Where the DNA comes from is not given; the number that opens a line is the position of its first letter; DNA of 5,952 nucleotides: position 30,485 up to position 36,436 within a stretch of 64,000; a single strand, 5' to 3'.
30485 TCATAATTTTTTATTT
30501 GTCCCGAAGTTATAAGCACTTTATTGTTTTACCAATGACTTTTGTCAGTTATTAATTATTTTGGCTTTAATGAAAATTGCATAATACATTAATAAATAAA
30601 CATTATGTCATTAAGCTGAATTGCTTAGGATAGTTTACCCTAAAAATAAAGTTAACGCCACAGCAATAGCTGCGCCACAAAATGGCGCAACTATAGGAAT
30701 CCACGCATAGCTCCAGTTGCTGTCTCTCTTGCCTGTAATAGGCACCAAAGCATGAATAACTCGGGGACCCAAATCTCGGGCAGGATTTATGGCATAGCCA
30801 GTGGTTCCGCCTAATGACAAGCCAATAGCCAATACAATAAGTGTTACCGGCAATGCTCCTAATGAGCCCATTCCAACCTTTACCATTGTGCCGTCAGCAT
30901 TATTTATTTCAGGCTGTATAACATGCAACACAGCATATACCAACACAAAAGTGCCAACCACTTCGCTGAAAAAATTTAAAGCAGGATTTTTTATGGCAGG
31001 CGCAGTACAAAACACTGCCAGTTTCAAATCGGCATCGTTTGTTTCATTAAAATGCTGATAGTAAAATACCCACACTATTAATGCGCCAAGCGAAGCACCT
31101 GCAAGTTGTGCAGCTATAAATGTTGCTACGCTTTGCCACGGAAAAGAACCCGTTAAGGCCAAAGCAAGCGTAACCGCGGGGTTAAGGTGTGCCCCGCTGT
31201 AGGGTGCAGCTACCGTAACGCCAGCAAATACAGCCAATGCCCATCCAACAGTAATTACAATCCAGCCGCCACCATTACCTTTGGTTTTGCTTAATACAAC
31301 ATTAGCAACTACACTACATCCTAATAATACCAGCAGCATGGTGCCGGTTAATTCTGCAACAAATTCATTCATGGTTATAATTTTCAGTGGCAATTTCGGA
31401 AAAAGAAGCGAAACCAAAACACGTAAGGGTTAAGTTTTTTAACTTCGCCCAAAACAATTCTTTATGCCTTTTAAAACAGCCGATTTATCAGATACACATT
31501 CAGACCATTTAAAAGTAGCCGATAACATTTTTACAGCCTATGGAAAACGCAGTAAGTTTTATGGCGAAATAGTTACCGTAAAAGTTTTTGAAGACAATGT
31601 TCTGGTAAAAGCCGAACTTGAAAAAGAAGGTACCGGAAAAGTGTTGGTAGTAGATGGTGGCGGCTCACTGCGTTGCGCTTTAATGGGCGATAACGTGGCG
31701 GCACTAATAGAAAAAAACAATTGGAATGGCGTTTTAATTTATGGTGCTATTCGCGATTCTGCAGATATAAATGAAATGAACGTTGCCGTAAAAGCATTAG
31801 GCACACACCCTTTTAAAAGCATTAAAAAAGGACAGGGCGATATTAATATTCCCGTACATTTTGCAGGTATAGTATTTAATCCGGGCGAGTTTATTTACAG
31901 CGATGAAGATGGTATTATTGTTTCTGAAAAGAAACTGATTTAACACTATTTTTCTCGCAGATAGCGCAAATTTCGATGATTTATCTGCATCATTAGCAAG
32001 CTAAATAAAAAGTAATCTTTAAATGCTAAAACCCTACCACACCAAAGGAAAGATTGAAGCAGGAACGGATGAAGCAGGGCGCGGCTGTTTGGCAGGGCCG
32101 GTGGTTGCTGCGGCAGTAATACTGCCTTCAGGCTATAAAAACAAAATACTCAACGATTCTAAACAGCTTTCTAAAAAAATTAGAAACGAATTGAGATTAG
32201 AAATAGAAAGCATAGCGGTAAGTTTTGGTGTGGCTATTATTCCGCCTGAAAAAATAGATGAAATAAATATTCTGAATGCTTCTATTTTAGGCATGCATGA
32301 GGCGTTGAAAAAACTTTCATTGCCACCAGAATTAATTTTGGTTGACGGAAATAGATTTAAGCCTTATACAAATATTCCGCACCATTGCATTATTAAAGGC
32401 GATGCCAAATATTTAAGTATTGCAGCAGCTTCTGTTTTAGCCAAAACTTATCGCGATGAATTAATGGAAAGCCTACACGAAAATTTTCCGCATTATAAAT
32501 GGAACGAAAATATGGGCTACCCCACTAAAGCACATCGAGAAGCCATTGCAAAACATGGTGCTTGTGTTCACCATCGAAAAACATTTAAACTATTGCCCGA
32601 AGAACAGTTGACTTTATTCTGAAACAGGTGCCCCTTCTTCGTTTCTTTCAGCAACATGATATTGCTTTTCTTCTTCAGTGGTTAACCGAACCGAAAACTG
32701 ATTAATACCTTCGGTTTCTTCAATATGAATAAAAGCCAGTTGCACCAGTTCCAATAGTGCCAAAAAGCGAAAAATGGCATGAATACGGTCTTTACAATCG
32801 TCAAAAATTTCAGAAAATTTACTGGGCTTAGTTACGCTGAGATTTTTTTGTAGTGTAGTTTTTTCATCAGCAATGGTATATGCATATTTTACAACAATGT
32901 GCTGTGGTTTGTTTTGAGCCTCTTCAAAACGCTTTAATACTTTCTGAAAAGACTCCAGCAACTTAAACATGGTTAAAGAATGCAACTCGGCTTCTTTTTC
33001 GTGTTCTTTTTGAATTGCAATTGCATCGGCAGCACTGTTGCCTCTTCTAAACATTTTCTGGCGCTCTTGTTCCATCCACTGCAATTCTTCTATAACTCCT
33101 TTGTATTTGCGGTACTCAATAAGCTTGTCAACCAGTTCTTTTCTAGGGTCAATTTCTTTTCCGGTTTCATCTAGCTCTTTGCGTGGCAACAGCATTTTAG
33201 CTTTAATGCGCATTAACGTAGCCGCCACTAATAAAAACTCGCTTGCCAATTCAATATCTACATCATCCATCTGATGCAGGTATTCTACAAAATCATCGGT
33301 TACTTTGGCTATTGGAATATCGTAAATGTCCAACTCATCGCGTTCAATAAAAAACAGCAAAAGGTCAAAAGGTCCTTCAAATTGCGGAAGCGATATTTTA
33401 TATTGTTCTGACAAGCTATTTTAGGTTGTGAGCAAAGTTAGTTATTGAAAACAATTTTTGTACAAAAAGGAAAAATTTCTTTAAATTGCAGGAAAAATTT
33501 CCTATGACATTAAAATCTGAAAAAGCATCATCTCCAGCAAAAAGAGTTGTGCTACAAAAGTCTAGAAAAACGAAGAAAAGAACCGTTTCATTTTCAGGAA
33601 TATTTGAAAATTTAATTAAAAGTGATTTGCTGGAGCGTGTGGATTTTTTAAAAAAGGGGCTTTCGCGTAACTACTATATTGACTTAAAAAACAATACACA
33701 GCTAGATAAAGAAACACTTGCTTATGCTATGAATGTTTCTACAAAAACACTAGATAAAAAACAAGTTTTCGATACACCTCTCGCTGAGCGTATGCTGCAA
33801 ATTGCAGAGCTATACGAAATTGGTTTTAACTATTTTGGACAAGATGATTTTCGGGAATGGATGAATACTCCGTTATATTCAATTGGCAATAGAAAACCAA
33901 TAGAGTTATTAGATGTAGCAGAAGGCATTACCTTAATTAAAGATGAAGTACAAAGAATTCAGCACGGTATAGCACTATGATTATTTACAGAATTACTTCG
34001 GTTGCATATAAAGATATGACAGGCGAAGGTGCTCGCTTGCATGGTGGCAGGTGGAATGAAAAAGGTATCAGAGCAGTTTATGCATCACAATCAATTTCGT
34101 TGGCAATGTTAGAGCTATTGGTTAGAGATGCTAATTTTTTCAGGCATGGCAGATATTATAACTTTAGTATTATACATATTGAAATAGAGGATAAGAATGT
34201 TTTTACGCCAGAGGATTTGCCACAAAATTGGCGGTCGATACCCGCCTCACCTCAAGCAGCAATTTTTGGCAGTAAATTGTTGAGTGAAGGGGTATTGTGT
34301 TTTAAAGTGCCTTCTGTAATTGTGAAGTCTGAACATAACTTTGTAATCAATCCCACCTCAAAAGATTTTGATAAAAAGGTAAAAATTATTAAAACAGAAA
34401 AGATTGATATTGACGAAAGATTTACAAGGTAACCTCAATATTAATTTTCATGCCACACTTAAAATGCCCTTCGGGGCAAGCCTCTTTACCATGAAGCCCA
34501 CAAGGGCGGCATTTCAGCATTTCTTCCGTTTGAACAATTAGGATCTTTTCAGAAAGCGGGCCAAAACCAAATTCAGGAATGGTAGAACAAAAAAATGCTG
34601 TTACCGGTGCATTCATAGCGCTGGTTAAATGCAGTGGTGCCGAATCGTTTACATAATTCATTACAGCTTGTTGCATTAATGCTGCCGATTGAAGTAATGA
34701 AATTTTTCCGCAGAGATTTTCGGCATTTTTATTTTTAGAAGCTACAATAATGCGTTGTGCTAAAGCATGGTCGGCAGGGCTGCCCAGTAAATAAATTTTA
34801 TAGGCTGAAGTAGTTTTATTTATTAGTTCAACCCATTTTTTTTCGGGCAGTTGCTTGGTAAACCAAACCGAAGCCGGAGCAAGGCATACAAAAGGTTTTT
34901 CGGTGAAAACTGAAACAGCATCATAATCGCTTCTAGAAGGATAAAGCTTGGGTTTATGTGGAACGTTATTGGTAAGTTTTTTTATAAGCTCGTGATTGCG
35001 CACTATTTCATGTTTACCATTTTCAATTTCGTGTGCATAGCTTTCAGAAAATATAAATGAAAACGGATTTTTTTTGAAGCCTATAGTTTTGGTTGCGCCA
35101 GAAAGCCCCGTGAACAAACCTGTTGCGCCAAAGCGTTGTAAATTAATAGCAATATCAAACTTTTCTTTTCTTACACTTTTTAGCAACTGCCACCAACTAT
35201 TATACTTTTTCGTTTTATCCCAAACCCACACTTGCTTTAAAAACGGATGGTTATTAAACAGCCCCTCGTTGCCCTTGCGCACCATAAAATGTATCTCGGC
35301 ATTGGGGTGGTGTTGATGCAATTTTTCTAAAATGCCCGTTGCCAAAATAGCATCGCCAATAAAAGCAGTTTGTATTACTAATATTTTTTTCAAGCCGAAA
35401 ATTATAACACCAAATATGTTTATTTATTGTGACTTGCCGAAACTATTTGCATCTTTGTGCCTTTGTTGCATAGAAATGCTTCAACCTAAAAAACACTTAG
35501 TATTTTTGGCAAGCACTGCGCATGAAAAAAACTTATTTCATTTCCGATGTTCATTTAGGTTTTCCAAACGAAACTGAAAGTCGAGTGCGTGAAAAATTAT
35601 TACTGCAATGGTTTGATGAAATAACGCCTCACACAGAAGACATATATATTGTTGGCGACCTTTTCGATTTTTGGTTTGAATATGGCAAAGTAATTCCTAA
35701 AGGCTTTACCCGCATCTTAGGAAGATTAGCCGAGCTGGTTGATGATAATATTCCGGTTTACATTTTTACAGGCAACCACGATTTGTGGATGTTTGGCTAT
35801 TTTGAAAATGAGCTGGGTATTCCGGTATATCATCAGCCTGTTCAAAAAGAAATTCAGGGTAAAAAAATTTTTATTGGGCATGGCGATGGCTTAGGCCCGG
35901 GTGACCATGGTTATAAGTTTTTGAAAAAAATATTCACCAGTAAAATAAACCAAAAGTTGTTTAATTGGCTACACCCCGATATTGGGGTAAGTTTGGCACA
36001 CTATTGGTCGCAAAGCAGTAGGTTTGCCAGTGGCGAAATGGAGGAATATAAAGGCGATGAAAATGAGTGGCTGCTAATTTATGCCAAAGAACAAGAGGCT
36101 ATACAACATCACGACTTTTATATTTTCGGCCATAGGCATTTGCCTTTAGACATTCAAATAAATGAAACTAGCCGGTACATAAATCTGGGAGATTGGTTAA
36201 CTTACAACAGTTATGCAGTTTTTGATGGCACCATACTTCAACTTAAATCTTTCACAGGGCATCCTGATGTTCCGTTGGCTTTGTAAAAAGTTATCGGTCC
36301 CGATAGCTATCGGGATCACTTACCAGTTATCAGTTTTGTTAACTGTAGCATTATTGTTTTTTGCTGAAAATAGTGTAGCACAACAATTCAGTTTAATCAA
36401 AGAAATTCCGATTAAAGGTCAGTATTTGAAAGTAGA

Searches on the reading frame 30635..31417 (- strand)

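Call 51: search_protein_families(library=pfam, proteins=[window:30635-31417:-], max_evalue=0.00001)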
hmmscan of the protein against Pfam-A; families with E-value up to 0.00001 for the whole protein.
window:30635-31417:- (260 aa): 1 family
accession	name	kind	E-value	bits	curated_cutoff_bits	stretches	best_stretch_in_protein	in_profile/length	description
PF00230.25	MIP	-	4.3e-44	151.4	25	1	16-253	8-219/222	Major intrinsic protein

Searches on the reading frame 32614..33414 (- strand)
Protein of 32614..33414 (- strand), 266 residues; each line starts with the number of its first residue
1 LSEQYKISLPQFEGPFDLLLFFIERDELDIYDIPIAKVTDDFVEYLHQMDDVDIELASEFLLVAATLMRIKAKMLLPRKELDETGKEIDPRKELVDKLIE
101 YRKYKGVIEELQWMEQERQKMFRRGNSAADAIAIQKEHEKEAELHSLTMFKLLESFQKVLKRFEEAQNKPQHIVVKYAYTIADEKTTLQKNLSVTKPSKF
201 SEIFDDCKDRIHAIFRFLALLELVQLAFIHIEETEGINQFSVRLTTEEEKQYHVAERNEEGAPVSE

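Call 51: search_protein_families(library=pfam, proteins=[window:32614-33414:-], max_evalue=0.00001)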
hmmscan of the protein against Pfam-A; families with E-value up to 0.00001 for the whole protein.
window:32614-33414:- (266 aa): 1 family
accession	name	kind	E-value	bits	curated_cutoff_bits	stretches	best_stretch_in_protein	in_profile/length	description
PF02616.19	SMC_ScpA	-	1.1e-37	130.7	24.6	1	23-243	2-230/232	Segregation and condensation protein ScpA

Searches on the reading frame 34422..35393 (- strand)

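Call 51: search_protein_families(library=pfam, proteins=[window:34422-35393:-], max_evalue=0.00001)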
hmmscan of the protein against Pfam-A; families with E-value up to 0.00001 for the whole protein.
window:34422-35393:- (323 aa): 1 family
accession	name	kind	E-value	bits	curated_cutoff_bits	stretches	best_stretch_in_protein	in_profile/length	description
PF01075.23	Glyco_transf_9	-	3e-31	109.1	22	1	67-294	1-235/247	Glycosyltransferase family 9 (heptosyltransferase)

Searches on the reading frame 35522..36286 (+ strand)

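Call 51: search_protein_families(library=pfam, proteins=[window:35522-36286:+], max_evalue=0.00001)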
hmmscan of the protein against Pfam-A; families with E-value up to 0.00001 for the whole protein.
window:35522-36286:+ (254 aa): 2 families
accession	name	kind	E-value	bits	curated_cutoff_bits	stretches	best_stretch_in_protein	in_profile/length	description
PF00149.33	Metallophos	-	9.7e-10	39.6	21.5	1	3-207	2-190/191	Calcineurin-like phosphoesterase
PF12850.12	Metallophos_2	-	6.2e-06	26.7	27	0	6-125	5-91/154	Calcineurin-like phosphoesterase superfamily domain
